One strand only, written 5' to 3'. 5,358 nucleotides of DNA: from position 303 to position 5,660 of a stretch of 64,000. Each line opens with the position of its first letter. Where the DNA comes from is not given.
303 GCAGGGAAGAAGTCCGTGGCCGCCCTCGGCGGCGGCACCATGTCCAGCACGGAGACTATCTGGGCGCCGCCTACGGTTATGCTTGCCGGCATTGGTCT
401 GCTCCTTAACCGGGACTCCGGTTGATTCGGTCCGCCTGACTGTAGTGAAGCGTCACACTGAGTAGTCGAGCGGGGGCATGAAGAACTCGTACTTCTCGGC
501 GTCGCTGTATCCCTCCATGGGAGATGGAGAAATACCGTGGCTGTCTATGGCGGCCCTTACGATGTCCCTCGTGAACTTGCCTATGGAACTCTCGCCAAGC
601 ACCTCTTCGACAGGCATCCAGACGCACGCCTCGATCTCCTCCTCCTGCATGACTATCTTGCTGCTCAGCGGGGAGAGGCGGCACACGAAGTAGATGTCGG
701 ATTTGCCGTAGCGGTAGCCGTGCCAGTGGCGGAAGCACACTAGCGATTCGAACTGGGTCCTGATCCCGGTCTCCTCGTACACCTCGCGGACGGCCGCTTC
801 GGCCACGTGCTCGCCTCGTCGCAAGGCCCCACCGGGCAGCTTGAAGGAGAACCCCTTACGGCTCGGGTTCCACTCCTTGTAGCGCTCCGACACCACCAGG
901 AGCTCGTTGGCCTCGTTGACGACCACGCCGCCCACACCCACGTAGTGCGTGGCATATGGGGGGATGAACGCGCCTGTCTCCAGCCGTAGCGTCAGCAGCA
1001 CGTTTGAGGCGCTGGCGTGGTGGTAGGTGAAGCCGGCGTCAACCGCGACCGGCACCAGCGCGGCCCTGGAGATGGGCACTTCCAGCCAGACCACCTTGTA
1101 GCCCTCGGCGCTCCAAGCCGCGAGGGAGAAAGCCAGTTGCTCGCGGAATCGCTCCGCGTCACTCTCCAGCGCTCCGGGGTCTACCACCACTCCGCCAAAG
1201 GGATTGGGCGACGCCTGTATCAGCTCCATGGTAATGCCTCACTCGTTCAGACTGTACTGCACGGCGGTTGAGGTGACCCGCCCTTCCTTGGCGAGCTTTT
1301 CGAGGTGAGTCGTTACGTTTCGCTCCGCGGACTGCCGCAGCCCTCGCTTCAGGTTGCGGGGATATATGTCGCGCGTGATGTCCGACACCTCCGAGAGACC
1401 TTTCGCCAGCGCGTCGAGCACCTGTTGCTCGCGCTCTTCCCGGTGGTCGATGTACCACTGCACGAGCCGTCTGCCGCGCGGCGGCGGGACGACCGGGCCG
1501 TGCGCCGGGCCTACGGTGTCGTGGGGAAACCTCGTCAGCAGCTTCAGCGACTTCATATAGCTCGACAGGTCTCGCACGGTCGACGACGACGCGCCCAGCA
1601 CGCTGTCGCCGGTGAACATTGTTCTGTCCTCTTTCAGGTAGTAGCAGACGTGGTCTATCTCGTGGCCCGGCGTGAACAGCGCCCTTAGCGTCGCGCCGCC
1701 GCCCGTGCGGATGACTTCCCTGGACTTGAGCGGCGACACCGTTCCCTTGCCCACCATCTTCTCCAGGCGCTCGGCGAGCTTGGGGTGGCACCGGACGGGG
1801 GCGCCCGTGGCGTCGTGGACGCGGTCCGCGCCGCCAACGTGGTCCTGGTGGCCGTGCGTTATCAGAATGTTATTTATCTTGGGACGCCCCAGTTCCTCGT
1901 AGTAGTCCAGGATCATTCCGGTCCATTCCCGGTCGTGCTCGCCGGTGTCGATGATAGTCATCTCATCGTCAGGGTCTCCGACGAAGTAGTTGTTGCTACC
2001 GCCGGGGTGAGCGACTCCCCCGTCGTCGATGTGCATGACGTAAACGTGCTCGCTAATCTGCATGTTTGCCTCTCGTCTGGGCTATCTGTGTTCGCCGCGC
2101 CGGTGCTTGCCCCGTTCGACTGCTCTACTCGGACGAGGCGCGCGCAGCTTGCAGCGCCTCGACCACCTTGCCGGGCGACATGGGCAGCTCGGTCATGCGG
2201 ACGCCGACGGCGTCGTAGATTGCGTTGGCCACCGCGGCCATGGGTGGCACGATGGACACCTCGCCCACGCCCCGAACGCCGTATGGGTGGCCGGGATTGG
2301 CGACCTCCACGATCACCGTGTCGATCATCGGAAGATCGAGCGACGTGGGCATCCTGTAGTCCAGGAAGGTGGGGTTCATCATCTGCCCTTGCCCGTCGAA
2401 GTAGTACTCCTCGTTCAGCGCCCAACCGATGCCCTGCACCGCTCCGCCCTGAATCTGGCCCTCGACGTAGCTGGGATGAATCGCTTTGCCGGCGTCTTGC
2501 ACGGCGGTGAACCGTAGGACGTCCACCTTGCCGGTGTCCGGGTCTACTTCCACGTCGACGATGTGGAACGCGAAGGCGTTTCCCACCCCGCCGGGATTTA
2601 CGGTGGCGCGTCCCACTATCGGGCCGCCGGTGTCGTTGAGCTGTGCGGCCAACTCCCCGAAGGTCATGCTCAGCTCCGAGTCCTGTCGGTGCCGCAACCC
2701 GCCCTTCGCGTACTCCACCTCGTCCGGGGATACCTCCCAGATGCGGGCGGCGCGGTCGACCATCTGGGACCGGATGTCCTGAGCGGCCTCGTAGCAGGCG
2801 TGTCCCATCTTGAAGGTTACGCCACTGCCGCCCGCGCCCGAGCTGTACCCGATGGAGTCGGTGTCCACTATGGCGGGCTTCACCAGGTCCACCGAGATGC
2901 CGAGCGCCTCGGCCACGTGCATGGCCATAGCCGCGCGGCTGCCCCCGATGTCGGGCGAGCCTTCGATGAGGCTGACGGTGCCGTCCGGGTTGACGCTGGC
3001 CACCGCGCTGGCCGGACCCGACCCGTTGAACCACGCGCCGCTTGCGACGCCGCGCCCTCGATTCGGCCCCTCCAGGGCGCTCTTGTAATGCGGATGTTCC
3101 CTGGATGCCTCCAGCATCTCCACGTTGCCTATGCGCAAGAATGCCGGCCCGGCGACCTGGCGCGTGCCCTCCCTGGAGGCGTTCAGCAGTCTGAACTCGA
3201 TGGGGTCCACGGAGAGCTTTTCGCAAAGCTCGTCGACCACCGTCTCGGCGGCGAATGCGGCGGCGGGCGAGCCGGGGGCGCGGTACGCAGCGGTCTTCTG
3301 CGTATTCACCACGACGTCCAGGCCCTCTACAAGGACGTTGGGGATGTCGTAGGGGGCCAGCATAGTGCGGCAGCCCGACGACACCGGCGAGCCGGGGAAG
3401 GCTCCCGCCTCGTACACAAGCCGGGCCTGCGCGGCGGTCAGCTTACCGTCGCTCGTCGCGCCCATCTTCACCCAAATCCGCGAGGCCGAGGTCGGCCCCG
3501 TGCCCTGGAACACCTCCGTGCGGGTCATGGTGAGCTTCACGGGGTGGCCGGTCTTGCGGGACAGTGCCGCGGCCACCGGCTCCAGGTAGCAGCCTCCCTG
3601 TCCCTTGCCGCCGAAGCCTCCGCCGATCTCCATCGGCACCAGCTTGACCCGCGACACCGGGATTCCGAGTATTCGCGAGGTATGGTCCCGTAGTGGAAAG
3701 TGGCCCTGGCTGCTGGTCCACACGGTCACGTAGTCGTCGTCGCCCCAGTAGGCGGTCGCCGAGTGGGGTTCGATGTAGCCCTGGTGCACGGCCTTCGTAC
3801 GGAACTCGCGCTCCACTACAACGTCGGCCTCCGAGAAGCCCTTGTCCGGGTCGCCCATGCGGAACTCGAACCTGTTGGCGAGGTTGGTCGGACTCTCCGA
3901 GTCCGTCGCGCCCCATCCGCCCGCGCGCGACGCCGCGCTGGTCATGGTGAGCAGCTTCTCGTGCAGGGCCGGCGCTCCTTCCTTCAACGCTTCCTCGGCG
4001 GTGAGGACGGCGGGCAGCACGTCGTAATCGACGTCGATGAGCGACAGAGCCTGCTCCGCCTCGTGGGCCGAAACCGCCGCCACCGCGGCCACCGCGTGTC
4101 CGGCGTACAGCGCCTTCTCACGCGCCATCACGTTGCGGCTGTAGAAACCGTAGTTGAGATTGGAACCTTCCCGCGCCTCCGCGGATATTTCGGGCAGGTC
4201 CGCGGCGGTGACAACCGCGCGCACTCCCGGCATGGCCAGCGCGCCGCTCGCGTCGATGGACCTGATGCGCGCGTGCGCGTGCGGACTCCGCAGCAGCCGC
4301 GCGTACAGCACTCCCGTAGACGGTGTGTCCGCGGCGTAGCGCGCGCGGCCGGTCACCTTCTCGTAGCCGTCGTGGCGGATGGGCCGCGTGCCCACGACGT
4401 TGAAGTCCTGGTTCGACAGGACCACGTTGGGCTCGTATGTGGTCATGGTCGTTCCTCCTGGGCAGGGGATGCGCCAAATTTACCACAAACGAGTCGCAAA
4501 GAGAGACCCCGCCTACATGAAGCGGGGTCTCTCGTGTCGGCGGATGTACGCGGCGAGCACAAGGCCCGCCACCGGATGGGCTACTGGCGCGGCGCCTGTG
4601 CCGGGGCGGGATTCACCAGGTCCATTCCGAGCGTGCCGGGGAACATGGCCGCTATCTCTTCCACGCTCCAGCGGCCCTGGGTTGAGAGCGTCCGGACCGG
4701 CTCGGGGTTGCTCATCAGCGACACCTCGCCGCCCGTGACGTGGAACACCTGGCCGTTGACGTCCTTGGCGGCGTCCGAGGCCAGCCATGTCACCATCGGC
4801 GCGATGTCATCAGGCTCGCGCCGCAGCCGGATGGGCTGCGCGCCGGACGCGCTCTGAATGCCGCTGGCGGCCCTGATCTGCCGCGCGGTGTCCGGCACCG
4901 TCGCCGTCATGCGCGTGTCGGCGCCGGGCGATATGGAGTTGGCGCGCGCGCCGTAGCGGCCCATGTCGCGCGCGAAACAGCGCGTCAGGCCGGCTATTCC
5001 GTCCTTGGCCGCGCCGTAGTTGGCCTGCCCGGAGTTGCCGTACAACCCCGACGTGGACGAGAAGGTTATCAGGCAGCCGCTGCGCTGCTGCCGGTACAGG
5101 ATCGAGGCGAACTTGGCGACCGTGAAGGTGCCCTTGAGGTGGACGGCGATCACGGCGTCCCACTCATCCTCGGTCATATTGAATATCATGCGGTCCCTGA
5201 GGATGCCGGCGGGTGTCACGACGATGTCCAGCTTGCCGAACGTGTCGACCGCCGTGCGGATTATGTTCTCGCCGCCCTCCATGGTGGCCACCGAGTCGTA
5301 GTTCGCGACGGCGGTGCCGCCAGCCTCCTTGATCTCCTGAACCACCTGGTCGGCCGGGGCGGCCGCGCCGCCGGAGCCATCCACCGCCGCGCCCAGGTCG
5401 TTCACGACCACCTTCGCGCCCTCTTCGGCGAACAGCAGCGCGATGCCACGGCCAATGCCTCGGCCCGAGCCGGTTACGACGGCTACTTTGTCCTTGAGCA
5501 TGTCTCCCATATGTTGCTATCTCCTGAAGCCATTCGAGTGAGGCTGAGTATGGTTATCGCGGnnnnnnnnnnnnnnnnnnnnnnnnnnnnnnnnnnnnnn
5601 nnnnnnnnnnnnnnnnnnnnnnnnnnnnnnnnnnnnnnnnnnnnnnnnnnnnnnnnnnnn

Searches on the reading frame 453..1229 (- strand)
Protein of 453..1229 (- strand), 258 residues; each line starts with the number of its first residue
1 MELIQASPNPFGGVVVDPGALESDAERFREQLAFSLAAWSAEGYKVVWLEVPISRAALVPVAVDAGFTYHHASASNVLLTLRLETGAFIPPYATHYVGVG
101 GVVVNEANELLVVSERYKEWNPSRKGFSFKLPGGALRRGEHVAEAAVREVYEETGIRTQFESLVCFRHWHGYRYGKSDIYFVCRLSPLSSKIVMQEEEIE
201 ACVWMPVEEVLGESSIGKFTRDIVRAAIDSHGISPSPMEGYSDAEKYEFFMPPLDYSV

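Call 12: search_protein_families(library=pfam, proteins=[window:453-1229:-], max_evalue=0.00001)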
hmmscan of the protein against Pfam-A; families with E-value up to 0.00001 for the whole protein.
window:453-1229:- (258 aa): 2 families
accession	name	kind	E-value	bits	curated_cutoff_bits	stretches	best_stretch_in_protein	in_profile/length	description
PF18290.7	Nudix_hydro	-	4.8e-23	81.5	26.5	1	6-83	3-80/80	Nudix hydrolase domain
PF00293.34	NUDIX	-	2.6e-19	70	21.1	1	96-216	3-127/134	NUDIX domain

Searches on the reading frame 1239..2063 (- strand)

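Call 12: search_protein_families(library=pfam, proteins=[window:1239-2063:-], max_evalue=0.00001)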
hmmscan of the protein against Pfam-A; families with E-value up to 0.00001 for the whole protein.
window:1239-2063:- (274 aa): 4 families
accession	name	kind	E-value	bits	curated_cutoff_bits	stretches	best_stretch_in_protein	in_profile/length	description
PF00753.33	Lactamase_B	-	1.7e-23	84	22.7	1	20-188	3-196/196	Metallo-beta-lactamase superfamily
PF17778.7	BLACT_WH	-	1.7e-08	34.7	22.8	1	227-266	3-41/46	Beta-lactamase associated winged helix domain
PF12706.13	Lactamase_B_2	-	5.7e-06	26.5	27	1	61-105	29-75/200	Beta-lactamase superfamily domain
PF19583.5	ODP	-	7.4e-06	26.4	27.2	1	23-173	3-160/194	ODP family beta lactamase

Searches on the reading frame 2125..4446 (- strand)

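Call 12: search_protein_families(library=pfam, proteins=[window:2125-4446:-], max_evalue=0.00001)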
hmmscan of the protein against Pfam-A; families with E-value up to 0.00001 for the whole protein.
window:2125-4446:- (773 aa): 3 families
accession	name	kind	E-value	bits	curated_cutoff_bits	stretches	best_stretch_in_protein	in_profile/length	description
PF02738.23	MoCoBD_1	-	1.9e-67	227.3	27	1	184-423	4-244/244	Molybdopterin cofactor-binding domain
PF20256.3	MoCoBD_2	-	5.2e-64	216.9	27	1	459-706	20-283/283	Molybdopterin cofactor-binding domain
PF01315.27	Ald_Xan_dh_C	-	3.5e-29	101.8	31.3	1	32-145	1-110/110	Aldehyde oxidase and xanthine dehydrogenase, a/b hammerhead domain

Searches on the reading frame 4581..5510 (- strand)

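Call 12: search_protein_families(library=pfam, proteins=[window:4581-5510:-], max_evalue=0.00001)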
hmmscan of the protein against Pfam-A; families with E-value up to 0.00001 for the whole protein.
window:4581-5510:- (309 aa): 3 families
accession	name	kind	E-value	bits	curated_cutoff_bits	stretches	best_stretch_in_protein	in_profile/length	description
PF13561.12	adh_short_C2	-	8.2e-44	150.4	27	1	17-261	6-234/236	Enoyl-(Acyl carrier protein) reductase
PF00106.31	adh_short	-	1e-37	130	26.6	1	8-206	1-191/195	short chain dehydrogenase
PF08659.16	KR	-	8.7e-19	68.6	22.6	1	11-176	4-160/180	KR domain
